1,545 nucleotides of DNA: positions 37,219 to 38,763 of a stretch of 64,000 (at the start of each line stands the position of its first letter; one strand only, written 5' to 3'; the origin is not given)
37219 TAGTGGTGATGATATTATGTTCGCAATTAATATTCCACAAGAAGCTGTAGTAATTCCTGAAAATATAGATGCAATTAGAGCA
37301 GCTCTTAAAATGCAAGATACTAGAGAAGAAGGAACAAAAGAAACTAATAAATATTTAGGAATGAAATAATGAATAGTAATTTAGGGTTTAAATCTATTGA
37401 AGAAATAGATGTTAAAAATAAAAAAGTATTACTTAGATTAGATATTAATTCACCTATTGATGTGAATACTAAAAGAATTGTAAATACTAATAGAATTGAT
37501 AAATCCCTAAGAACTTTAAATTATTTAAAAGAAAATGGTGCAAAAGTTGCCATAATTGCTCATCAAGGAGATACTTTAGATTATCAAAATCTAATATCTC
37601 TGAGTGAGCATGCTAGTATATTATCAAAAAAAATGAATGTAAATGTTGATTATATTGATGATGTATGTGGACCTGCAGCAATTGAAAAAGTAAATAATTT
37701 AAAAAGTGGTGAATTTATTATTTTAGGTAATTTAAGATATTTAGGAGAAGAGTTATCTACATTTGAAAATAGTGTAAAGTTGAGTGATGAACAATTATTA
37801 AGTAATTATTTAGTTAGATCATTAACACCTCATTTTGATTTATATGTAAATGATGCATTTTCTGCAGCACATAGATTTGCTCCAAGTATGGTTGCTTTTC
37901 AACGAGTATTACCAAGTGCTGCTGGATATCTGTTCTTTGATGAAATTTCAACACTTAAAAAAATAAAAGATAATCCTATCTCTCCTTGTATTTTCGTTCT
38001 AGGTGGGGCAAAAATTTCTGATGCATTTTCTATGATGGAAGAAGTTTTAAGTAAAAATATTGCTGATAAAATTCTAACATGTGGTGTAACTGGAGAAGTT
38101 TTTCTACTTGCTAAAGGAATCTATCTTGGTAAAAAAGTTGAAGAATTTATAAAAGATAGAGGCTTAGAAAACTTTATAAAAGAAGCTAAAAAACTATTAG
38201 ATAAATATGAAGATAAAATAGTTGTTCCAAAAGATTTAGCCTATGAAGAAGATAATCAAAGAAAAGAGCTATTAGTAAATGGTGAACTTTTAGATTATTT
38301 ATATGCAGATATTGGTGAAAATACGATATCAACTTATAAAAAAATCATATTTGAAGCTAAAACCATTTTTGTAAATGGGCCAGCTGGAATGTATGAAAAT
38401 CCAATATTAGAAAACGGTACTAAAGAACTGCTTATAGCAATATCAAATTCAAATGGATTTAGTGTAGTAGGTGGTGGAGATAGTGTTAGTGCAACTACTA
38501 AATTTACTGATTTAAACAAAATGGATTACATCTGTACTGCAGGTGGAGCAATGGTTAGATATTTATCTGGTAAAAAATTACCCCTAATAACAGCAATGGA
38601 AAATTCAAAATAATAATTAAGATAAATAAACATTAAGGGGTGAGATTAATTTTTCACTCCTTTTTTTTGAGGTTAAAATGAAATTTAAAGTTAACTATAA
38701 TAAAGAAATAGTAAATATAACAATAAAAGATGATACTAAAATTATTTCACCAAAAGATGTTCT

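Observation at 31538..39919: iol operon that stops at IolB and continues into an archaeal-type GAPDH, an archaeal-type PGK and a LarA homologue instead of IolC/IolJ/IolA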

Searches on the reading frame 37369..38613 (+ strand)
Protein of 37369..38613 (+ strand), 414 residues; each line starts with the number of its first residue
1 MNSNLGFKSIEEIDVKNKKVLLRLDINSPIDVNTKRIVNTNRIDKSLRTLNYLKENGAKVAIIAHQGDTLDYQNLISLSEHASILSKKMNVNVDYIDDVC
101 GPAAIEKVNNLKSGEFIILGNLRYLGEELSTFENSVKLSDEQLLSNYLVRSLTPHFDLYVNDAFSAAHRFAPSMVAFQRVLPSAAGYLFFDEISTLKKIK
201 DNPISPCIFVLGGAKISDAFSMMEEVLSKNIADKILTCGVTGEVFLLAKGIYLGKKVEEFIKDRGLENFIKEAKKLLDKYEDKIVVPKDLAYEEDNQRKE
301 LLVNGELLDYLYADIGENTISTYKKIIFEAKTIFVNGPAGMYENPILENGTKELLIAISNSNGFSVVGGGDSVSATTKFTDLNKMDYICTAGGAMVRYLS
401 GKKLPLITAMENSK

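Call 3: search_protein_families(library=ncbifam, proteins=[window:37369-38613:+])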
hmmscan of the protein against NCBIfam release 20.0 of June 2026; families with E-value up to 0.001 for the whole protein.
window:37369-38613:+ (414 aa): 1 family
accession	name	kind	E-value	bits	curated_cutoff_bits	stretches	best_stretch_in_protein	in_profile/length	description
NF010569.0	PRK13962.1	equivalog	7.9e-81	272.1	883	1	7-413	3-394/645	bifunctional phosphoglycerate kinase/triosephosphate isomerase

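Call 4: search_protein_families(library=pfam, proteins=[window:37369-38613:+])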
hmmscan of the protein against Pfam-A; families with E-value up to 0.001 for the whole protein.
window:37369-38613:+ (414 aa): 1 family
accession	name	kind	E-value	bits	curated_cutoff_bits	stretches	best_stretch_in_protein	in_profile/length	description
PF00162.24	PGK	-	3.4e-104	349.3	27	1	10-402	1-379/379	Phosphoglycerate kinase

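Call 28: search_solved_structures(query=window:37369-38613:+, show_alignments=3, max_evalue=1e-20)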
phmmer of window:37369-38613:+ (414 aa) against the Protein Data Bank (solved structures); distinct sequences matched with E-value up to 1e-20: 46.
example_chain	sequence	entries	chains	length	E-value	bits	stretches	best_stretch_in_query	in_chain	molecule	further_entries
2cun_A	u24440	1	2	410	6.1e-82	279.3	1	10-411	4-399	Phosphoglycerate kinase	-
1vpe_A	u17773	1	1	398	5.3e-53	184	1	9-411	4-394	PHOSPHOGLYCERATE KINASE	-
4dg5_A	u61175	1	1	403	2.5e-52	181.8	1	8-412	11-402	Phosphoglycerate kinase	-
1php_A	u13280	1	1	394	1.9e-51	178.9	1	7-412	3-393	3-PHOSPHOGLYCERATE KINASE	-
7zy7_A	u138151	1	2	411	7.2e-49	170.4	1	10-411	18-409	Phosphoglycerate kinase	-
9io5_O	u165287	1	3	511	1.2e-48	169.6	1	8-412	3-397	Phosphoglycerate kinase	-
4ng4_A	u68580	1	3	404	1.5e-48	169.4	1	5-409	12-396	Phosphoglycerate kinase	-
3oza_A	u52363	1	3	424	2.9e-48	168.4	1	9-412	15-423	Phosphoglycerate kinase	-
1ltk_A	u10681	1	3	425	2.9e-48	168.4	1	9-412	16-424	PHOSPHOGLYCERATE KINASE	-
3oz7_A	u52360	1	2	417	4.9e-48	167.7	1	9-412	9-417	Phosphoglycerate kinase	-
3uwd_A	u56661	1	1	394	6e-48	167.4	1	7-410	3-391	Phosphoglycerate kinase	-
6y3a_A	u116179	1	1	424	7.1e-48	167.1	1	10-411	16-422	Phosphoglycerate kinase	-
6yje_A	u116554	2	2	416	1.1e-47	166.4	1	14-411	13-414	Phosphoglycerate kinase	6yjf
7la1_A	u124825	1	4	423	5.4e-47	164.2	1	14-409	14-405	Phosphoglycerate kinase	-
3zlb_A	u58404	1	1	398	6.4e-47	164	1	9-410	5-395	PHOSPHOGLYCERATE KINASE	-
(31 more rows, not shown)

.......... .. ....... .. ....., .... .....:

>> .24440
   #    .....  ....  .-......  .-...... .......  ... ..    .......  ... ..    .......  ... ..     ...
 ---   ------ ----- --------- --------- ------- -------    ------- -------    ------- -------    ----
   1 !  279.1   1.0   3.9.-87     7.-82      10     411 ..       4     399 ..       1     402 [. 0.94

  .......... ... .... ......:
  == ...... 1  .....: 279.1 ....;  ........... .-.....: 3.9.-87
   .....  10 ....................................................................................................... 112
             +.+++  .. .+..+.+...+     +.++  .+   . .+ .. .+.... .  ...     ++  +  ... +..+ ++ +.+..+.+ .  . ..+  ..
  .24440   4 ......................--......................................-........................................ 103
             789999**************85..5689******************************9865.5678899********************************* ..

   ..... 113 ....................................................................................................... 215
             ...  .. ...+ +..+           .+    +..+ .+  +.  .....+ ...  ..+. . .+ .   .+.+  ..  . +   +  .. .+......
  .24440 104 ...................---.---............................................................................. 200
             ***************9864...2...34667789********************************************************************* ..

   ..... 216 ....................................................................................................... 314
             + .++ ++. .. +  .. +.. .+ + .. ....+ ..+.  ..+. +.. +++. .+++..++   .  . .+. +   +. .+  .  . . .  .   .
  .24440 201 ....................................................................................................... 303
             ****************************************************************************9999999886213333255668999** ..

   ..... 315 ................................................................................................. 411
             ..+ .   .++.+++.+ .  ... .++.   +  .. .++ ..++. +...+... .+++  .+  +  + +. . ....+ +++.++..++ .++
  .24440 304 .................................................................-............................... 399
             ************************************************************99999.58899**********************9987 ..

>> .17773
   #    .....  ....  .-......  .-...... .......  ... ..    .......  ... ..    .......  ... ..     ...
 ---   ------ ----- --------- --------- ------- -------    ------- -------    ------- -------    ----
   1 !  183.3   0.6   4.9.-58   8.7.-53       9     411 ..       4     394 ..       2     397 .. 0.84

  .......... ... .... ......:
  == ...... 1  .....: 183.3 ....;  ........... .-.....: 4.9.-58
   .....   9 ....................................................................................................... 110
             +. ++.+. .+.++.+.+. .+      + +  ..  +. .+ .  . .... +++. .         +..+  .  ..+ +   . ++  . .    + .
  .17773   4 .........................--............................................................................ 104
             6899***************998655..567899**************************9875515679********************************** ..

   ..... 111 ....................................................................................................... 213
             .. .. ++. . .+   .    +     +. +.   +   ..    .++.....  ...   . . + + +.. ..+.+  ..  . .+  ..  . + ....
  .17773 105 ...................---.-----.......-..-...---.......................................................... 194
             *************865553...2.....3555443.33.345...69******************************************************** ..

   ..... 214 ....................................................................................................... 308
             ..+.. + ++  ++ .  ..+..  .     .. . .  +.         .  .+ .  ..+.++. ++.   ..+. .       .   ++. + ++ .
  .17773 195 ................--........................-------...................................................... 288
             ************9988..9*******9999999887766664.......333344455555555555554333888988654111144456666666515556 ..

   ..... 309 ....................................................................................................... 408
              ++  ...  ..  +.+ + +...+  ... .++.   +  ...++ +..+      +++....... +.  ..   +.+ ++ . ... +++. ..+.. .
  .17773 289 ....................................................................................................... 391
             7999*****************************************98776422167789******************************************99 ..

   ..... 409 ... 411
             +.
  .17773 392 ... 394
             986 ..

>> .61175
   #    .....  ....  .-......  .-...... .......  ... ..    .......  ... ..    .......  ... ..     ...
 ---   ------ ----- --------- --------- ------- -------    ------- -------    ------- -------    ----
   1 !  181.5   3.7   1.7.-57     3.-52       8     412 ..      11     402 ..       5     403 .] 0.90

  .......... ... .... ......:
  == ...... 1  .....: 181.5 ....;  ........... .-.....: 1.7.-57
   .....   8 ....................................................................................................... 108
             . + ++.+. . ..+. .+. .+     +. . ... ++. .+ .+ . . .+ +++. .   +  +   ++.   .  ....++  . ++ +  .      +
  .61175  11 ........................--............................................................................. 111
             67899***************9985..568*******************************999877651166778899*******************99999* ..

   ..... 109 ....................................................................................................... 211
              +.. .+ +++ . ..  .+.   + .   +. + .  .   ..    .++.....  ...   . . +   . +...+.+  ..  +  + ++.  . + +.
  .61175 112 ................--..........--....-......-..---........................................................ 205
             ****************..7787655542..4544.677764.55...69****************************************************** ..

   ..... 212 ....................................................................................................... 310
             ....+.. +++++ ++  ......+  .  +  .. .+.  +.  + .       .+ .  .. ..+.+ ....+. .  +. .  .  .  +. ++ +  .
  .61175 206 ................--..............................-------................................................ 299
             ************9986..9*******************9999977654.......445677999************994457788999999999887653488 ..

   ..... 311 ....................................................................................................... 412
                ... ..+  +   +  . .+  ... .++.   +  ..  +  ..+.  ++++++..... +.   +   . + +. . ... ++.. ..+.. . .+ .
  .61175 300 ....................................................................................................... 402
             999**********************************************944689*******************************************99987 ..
